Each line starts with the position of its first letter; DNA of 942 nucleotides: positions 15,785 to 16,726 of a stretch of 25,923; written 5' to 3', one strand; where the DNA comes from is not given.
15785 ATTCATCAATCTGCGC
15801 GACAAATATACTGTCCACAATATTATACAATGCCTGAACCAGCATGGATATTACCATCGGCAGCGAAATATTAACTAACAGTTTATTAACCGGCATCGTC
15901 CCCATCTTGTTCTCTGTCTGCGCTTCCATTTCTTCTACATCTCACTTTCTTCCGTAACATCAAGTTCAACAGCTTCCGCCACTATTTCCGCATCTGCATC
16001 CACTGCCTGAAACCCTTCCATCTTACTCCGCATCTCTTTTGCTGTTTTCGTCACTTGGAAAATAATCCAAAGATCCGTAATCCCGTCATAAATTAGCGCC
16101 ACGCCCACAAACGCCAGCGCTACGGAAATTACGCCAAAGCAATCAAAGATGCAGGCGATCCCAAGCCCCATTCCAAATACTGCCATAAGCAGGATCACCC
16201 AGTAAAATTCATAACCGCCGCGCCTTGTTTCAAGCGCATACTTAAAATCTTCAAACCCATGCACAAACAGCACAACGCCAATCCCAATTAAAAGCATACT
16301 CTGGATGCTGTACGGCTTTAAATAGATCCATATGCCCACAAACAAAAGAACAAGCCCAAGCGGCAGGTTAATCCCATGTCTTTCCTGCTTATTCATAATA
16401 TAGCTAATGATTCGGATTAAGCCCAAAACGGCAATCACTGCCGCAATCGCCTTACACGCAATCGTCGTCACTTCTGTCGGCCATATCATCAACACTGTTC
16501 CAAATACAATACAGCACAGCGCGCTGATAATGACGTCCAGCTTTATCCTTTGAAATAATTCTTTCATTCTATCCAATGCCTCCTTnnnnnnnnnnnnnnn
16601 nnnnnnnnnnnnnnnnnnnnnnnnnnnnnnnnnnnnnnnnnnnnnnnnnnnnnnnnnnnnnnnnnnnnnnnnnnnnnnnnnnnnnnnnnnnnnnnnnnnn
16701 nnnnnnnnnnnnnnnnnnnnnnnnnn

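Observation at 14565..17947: GspS-family ATP-grasp ligase + DUF308 membrane protein + MATE exporter + TetR: candidate small-molecule conjugate synthesis and export locus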

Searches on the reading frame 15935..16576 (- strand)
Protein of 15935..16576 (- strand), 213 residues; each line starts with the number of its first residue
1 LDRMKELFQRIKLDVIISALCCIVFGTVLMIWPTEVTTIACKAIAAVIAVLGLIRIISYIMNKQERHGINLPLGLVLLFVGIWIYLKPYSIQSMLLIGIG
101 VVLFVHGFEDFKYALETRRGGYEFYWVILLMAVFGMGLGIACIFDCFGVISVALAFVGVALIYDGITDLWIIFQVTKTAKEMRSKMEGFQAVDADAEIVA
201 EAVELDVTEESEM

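Call 3: search_protein_families(library=pfam, proteins=[window:15935-16576:-], max_evalue=0.01)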
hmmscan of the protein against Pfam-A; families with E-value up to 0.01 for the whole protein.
window:15935-16576:- (213 aa): 2 families
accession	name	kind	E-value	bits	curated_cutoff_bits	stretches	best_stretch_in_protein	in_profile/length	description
PF03729.18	DUF308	-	3.6e-14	53.2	25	2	17-84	1-71/73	Short repeat of unknown function (DUF308)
PF05915.17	TMEM_230_134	-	0.0017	18.9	26.8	1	71-125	57-114/119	Transmembrane proteins 230/134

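Call 4: search_protein_families(library=ncbifam, proteins=[window:15935-16576:-], max_evalue=0.01)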
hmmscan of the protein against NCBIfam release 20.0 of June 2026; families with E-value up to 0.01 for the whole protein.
window:15935-16576:- (213 aa): 0 families

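Call 72: find_homologous_proteins(query=window:15935-16567:-, max_evalue=0.001)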
Query window:15935-16567:- (210 aa): 55 proteins with E <= 0.001 among 1996 candidates.
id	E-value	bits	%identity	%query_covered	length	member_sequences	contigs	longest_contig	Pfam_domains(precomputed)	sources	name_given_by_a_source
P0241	9.1e-129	445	100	100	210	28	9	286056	PF03729.19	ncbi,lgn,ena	-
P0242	3.3e-99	349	79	100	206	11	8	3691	PF03729.19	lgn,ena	-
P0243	7.8e-98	344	77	100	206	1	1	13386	PF03729.19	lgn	-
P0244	1.6e-97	343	77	100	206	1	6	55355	PF03729.19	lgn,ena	-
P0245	1.7e-96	340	76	100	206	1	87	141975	PF03729.19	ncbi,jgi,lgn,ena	-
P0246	3.6e-96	339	75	100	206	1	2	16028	PF03729.19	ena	-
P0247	4.9e-96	338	76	100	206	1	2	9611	PF03729.19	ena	-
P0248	4.9e-96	338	75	100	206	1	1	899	PF03729.19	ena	-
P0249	5.8e-96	338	75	100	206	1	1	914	PF03729.19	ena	-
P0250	2.6e-93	329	74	100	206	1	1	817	PF03729.19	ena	-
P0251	1.2e-86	308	69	98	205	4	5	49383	PF03729.19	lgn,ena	-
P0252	6.9e-86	305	72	87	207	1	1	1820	PF03729.19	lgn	-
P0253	1.5e-85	304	67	96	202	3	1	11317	PF03729.19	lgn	-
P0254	6.5e-85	302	64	100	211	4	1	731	PF03729.19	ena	-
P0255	7.9e-85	302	67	98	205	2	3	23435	PF03729.19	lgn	-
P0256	4.9e-83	296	67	89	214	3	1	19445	PF03729.19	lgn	-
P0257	1.1e-81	291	69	92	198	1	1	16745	PF03729.19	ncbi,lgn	-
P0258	6.8e-81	289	64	99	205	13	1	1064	PF03729.19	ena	-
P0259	2.3e-79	284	68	87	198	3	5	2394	PF03729.19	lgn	-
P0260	7.4e-77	276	60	100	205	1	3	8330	PF03729.19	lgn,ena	-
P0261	1.7e-76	274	62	99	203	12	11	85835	PF03729.19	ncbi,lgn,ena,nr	ncbi:MAG: DUF308 domain-containing protein [Lachnospiraceae bacterium]|nr:DUF308 domain-containing p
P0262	3.5e-76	273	65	94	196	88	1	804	PF03729.19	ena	-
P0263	1.3e-73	265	61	92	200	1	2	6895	PF03729.19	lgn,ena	-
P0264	3.2e-72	260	60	91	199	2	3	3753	PF03729.19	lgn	-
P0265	1.3e-71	258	58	92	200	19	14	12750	PF03729.19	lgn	-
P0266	1.8e-71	258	59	100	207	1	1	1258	PF03729.19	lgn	-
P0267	2.2e-71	258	61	96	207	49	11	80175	PF03729.19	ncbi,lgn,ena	-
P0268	2.2e-71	258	60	89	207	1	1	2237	PF03729.19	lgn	-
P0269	6.1e-71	256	58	100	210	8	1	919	PF03729.19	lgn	-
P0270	2.3e-70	254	60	100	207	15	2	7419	PF03729.19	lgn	-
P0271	2.5e-70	254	65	87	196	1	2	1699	PF03729.19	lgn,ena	-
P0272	2.5e-70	254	58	91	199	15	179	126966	PF03729.19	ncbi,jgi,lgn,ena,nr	ncbi:MAG: DUF308 domain-containing protein [Eubacterium sp.]|jgi:uncharacterized membrane protein Hd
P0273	9.1e-70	252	58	100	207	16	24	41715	PF03729.19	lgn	-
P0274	1.7e-69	252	57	94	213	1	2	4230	PF03729.19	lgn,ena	-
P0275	1.8e-69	251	58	100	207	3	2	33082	PF03729.19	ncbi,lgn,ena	-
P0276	2.2e-69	251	61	92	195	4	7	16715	PF03729.19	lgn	-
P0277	2.1e-68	248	60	91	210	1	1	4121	PF03729.19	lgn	-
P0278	6.0e-68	246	60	89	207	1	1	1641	PF03729.19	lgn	-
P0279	2.6e-67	244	56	87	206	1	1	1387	PF03729.19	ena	-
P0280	5.2e-67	243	58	99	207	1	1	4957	PF03729.19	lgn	-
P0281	7.5e-66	240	57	94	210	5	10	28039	PF03729.19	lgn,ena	-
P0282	3.4e-65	237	53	100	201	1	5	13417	PF03729.19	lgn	-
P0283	4.3e-64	234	57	96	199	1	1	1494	PF03729.19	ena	-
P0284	3.0e-59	218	59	76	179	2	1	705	PF03729.19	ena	-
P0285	3.1e-59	218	57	100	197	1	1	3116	PF03729.19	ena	-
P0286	9.5e-47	177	44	92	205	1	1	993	PF03729.19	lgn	-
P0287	2.1e-46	176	43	91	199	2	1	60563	PF03729.19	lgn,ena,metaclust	metaclust:\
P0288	1.0e-37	148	41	88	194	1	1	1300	PF03729.19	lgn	-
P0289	5.4e-35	139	65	44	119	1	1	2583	PF03729.19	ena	-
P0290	2.9e-34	136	40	94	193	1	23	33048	PF03729.19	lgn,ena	-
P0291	7.3e-34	135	38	94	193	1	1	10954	PF03729.19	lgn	-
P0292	2.0e-33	134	38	94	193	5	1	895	PF03729.19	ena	-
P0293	5.2e-33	132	38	94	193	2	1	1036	PF03729.19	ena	-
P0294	4.7e-24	103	30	87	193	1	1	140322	PF03729.19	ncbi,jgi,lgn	ncbi:MAG: HdeD family acid-resistance protein [Anaerovoracaceae bacterium]|jgi:uncharacterized membr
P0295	3.5e-21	94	29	91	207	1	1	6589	PF03729.19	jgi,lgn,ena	-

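Call 73: find_encoding_contigs(protein=P0287, flank=6000, max_places=2)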
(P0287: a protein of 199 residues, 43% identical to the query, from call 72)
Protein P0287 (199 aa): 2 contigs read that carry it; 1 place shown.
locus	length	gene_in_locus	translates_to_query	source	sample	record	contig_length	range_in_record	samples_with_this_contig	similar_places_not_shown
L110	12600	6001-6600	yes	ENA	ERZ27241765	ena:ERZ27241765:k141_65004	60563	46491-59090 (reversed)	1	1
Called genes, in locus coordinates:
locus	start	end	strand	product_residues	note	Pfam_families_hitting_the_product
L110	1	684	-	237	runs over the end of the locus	PF00230:MIP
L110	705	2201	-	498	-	PF00370:FGGY_N, PF02782:FGGY_C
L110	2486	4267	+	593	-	PF08269:dCache_2, PF17200:sCache_2, PF00015:MCPsignal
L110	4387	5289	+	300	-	-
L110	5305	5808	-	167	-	PF04073:tRNA_edit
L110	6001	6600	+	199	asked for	PF03729:DUF308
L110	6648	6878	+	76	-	-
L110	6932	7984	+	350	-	PF13487:HD_5, PF01966:HD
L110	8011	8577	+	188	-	PF00440:TetR_N, PF14278:TetR_C_8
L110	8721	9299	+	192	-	PF02659:Mntp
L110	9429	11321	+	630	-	PF02310:B12-binding, PF04055:Radical_SAM, PF13311:DUF4080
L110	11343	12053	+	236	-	PF00929:RNase_T, PF16473:Rv2179c-like (weak), PF21762:DEDDh_C (weak)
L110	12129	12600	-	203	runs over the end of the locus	-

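Call 74: find_encoding_contigs(protein=P0290, flank=6000, max_places=2)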
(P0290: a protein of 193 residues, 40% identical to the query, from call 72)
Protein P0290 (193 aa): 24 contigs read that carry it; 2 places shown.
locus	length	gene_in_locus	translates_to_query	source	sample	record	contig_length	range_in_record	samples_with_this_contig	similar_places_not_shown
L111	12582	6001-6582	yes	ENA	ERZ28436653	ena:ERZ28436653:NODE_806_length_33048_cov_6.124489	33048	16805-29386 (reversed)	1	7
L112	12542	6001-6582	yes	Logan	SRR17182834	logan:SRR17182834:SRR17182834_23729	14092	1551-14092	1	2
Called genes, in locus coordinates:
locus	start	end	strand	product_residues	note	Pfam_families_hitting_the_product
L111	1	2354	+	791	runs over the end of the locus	PF09826:Beta_propel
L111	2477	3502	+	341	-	PF03706:LPG_synthase_TM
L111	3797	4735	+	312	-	PF00132:Hexapep (faint)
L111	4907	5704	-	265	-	PF25354:Ig_NUP210_16th (faint), PF22359:Big-like (weak), PF26182:Ig_NUP210_5th (faint), PF02368:Big_2, PF26918:Ig_Eae (weak), PF22359:Big-like, PF02368:Big_2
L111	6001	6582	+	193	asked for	PF03729:DUF308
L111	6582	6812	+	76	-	-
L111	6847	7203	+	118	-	-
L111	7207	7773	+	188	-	PF00440:TetR_N, PF14278:TetR_C_8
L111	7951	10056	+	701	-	PF03176:MMPL, PF00873:ACR_tran (weak)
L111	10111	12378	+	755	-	-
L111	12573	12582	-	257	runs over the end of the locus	PF01661:Macro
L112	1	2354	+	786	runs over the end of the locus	PF09826:Beta_propel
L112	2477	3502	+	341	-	PF03706:LPG_synthase_TM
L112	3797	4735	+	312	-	PF00132:Hexapep (faint)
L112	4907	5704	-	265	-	PF25354:Ig_NUP210_16th (faint), PF22359:Big-like (weak), PF26182:Ig_NUP210_5th (faint), PF02368:Big_2, PF26918:Ig_Eae (weak), PF22359:Big-like, PF02368:Big_2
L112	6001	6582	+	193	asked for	PF03729:DUF308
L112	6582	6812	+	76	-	-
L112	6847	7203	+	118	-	-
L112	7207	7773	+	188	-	PF00440:TetR_N, PF14278:TetR_C_8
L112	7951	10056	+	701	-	PF03176:MMPL, PF00873:ACR_tran (weak)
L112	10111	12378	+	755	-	-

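Call 75: find_encoding_contigs(protein=P0294, flank=6000, max_places=2)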
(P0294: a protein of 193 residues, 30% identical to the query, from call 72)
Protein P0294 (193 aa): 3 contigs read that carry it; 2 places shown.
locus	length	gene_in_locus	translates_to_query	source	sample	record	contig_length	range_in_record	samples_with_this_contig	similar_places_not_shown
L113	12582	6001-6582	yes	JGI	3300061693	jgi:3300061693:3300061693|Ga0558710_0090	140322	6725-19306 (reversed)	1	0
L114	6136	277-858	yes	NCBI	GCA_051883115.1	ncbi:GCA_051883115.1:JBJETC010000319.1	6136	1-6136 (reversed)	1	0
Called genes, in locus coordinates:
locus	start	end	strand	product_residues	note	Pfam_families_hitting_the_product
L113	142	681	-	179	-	PF07155:ECF-ribofla_trS, PF12822:ECF_trnsprt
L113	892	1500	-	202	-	PF07947:YhhN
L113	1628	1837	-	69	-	PF00301:Rubredoxin, PF21349:RUBY_RBDX (faint)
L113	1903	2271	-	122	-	PF00480:ROK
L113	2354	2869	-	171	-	PF00480:ROK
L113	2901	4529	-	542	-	PF08239:SH3_3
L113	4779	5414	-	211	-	PF13930:Endonuclea_NS_2, PF02805:Ada_Zn_binding (weak)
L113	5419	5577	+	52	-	-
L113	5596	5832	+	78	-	-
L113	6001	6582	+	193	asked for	PF03729:DUF308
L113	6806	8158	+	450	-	PF00383:dCMP_cyt_deam_1, PF14437:MafB19-deam, PF01872:RibD_C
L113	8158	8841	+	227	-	PF00677:Lum_binding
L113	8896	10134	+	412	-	PF00926:DHBP_synthase, PF00925:GTP_cyclohydro2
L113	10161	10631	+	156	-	PF00885:DMRL_synthase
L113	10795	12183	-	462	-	PF01235:Na_Ala_symp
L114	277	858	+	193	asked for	PF03729:DUF308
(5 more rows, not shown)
